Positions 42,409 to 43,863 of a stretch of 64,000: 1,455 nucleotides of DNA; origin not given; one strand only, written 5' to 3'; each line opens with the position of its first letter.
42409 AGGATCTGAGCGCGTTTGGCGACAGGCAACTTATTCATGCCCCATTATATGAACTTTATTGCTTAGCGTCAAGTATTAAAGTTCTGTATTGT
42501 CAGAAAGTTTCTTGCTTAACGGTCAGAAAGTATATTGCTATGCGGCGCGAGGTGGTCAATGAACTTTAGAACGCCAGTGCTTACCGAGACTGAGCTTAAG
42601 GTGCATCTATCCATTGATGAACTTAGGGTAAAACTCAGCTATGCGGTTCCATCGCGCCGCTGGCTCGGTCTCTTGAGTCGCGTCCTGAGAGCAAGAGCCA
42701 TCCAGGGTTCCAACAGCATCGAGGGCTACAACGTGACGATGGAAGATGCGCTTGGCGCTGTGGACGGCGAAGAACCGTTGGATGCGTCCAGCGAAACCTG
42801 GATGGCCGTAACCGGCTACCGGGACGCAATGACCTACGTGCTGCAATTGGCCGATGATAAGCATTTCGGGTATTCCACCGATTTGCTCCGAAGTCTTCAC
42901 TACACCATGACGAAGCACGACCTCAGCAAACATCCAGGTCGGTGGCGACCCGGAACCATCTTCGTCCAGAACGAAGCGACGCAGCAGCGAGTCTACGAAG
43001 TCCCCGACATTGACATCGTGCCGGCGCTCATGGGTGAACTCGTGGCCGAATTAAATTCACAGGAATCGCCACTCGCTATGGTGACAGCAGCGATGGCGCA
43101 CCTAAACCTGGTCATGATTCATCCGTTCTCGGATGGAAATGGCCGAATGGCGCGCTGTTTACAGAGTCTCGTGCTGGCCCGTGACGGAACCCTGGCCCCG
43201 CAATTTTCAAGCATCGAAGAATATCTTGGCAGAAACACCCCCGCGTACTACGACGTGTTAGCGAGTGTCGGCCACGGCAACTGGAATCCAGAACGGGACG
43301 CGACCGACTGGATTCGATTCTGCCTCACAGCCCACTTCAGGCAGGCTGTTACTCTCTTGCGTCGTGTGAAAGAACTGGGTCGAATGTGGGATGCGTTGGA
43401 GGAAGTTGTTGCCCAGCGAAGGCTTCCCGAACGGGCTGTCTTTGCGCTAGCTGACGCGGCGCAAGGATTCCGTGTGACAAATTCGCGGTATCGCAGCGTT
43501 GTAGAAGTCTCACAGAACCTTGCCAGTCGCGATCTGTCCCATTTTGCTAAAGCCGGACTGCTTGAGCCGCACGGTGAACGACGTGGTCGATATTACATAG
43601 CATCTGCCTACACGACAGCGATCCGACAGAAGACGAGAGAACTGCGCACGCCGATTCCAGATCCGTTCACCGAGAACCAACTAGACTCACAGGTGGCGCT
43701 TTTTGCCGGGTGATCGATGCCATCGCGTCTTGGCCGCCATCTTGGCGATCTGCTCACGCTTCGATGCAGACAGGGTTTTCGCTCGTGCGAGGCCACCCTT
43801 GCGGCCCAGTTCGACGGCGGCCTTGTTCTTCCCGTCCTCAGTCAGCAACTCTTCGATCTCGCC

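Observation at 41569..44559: IS1-family element of 2,975 bp that carries four passenger genes, with intact ends and a perfect 8-bp target duplication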

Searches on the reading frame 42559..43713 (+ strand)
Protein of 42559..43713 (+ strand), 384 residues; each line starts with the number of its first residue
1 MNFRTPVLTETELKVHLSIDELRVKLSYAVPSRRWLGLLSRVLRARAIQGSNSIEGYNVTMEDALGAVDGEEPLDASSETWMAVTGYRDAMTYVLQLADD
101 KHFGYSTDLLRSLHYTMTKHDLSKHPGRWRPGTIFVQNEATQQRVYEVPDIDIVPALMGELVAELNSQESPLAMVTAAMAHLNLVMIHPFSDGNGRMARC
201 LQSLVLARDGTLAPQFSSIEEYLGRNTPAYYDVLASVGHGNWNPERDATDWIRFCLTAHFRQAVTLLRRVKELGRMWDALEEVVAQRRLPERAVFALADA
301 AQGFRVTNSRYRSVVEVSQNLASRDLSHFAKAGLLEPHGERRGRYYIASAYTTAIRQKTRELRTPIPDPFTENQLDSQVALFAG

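Call 4: search_protein_families(library=pfam, proteins=[window:42559-43713:+], max_evalue=0.01)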
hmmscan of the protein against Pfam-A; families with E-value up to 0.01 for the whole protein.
window:42559-43713:+ (384 aa): 2 families
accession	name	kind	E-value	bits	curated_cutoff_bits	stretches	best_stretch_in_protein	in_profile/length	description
PF02661.23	Fic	-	3.2e-13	50.7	24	1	106-206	3-93/93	Fic/DOC family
PF13784.11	Fic_N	-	0.0084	16.6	26.7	0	49-95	37-81/82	Fic/DOC family N-terminal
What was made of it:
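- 42559..43713 (+): Cargo: Fic-domain protein, 384 aa, SoFic-like. The active-site motif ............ is intact (nt 43120-43155), and an N-terminal inhibitory motif SNSIEG is present (nt 42709-42726). Pfam Fic 3.2e-13 (call 4).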

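Call 5: search_protein_families(library=ncbifam, proteins=[window:42559-43713:+], max_evalue=0.01)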
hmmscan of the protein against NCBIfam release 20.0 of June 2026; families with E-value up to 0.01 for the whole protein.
window:42559-43713:+ (384 aa): 3 families
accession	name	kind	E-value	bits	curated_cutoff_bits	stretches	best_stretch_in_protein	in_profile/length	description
NF046030.1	ProtAdlyltaseSoFic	equivalog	3.7e-15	55.7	550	1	49-356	61-356/361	protein adenylyltransferase Fic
TIGR02613.1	mob_myst_B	hypoth_equivalog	2.9e-06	27.3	124.4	1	177-210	112-145/186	mobile mystery protein B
NF041381.1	XopAC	subfamily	0.00098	17.9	450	1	148-210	346-415/451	XopAC/AvrAC family type III secretion system effector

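Call 33: search_protein_families(library=phrogs, proteins=[window:42559-43713:+], max_evalue=0.01)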
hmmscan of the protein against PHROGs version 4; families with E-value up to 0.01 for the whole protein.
window:42559-43713:+ (384 aa): 6 families
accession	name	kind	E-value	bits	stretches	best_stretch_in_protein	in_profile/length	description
phrog_5978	-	unknown function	7.4e-45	154.6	1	40-355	49-362/364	-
phrog_11900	-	unknown function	1.1e-12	48.9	1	50-210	20-179/230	-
phrog_23170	-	unknown function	5.4e-10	40.2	1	87-240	24-175/191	-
phrog_13548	-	unknown function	1.1e-09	38.9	1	81-258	101-268/379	-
phrog_10690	-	unknown function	0.0058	16.7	1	168-208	259-300/346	-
phrog_12747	-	unknown function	0.0063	17.1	0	175-210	125-160/211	-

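Call 34: search_protein_families(library=padloc, proteins=[window:42559-43713:+], max_evalue=0.01)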
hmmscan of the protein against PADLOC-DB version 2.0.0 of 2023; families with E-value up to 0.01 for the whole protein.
window:42559-43713:+ (384 aa): 7 families
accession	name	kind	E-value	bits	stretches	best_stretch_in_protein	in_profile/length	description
PDLC03963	SoFic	-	4.3e-49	165.8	1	37-355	50-358/361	-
PDLC04966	PDC-S24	-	2.1e-14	51.3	1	105-238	232-369/497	-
PDLC04839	PDC-S04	-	1.9e-10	38.7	1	169-240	122-189/205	-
PDLC04840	PDC-S04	-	2.7e-09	35.1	1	46-201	14-169/227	-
PDLC04836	PDC-S04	-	8.2e-08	29.7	1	83-201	70-182/244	-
PDLC04837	PDC-S04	-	6.8e-06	23.5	1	43-201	25-178/234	-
PDLC04838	PDC-S04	-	0.00018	19.4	1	176-210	132-166/209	-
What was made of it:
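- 42559..43713 (+): PADLOC SoFic 4.3e-49, near full length (call 34).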

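Call 67: search_solved_structures(query=window:42559-43713:+, max_evalue=0.00001, show_alignments=1)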
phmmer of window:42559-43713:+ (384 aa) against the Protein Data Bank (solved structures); distinct sequences matched with E-value up to 0.00001: 25.
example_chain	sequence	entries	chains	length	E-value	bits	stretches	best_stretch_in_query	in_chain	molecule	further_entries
4rgl_A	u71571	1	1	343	3.8e-17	65.8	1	36-264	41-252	Filamentation induced by cAMP protein Fic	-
8uqu_A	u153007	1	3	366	2.9e-15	59.6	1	28-282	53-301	Fido domain-containing protein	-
3eqx_A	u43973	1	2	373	4.7e-11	45.8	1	37-291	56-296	FIC DOMAIN CONTAINING TRANSCRIPTIONAL REGULATOR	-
3zcn_A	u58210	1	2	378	4.9e-11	45.7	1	37-291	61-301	ADENOSINE MONOPHOSPHATE-PROTEIN TRANSFERASE SOFIC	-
7cb8_A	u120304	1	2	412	5.5e-11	45.5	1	35-244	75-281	Fic-domain containing protein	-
9tc4_A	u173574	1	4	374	7.1e-11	45.2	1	37-291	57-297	Protein adenylyltransferase SoFic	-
9tch_A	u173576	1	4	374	7.6e-11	45.1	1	37-291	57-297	Protein adenylyltransferase SoFic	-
9tcl_B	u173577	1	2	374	7.8e-11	45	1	37-291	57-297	Protein adenylyltransferase SoFic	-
8cil_A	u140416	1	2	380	1.4e-10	44.2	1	173-343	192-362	Fic family protein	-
3zec_A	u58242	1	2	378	1.5e-10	44.1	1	37-291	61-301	ADENOSINE MONOPHOSPHATE-PROTEIN TRANSFERASE SOFIC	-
7xux_A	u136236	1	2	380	1.3e-09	41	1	43-210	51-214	Fido domain-containing protein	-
9tb0_A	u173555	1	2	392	2.2e-09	40.3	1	37-291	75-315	Protein adenylyltransferase SoFic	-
6i7i_A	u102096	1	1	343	1.2e-08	37.8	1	16-243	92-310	Adenosine monophosphate-protein transferase FICD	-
6i7h_A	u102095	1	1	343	1.3e-08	37.8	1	16-243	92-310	Adenosine monophosphate-protein transferase FICD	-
6i7j_A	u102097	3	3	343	1.5e-08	37.5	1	16-243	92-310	Adenosine monophosphate-protein transferase FICD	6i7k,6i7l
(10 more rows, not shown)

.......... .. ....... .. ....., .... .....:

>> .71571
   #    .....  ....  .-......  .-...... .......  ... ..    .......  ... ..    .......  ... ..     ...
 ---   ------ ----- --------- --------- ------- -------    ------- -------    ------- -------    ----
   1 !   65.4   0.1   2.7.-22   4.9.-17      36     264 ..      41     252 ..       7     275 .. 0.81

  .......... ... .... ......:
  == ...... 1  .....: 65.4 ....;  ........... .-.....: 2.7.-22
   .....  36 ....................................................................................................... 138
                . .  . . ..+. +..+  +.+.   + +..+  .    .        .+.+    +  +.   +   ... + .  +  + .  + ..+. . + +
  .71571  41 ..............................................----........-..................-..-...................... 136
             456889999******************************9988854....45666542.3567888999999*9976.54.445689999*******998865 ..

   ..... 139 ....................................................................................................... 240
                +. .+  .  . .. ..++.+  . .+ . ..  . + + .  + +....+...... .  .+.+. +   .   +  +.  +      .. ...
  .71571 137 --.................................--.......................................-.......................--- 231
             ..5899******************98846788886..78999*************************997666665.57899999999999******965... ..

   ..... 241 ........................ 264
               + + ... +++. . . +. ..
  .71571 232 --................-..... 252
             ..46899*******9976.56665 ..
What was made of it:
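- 42559..43713 (+): PDB SoFic chains at about 5e-11 (call 67).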

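Call 71: search_protein_families(library=padloc, alignment_id=A3, max_evalue=0.00001)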
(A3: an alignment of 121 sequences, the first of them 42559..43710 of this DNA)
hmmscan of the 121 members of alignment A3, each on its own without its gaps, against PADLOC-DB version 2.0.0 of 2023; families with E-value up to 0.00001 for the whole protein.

A. member 1, window:42559-43710:+ (384 aa): 6 families
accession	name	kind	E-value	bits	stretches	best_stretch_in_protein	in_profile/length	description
PDLC03963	SoFic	-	4.3e-49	165.8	1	37-355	50-358/361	-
PDLC04966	PDC-S24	-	2.1e-14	51.3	1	105-238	232-369/497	-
PDLC04839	PDC-S04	-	1.9e-10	38.7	1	169-240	122-189/205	-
PDLC04840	PDC-S04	-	2.7e-09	35.1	1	46-201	14-169/227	-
PDLC04836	PDC-S04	-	8.2e-08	29.7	1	83-201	70-182/244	-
PDLC04837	PDC-S04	-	6.8e-06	23.5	0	43-201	25-178/234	-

B. families by the number of members that match (of 121 scanned): 243 families (the first 25 are shown)
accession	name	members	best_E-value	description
PDLC03982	PD-Lambda-2_B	11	1.2e-44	-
PDLC03947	RmrA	10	8e-115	-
PDLC03952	RmrA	9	4.9e-183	-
PDLC03949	RmrA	9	1.2e-137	-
PDLC03954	RmrA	9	2.7e-91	-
PDLC03946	RmrA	8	2.5e-119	-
PDLC03948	RmrA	8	3.2e-103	-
PDLC03951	RmrA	8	4.4e-98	-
PDLC03956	RmrA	8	7.3e-86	-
PDLC03944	RmrA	8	3.2e-84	-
PDLC03955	RmrA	8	2.6e-72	-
PDLC03950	RmrA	8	2.3e-61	-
PDLC03945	RmrA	8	6.1e-61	-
PDLC03943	RmrA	8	3e-55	-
PDLC03953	RmrA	8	3.3e-47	-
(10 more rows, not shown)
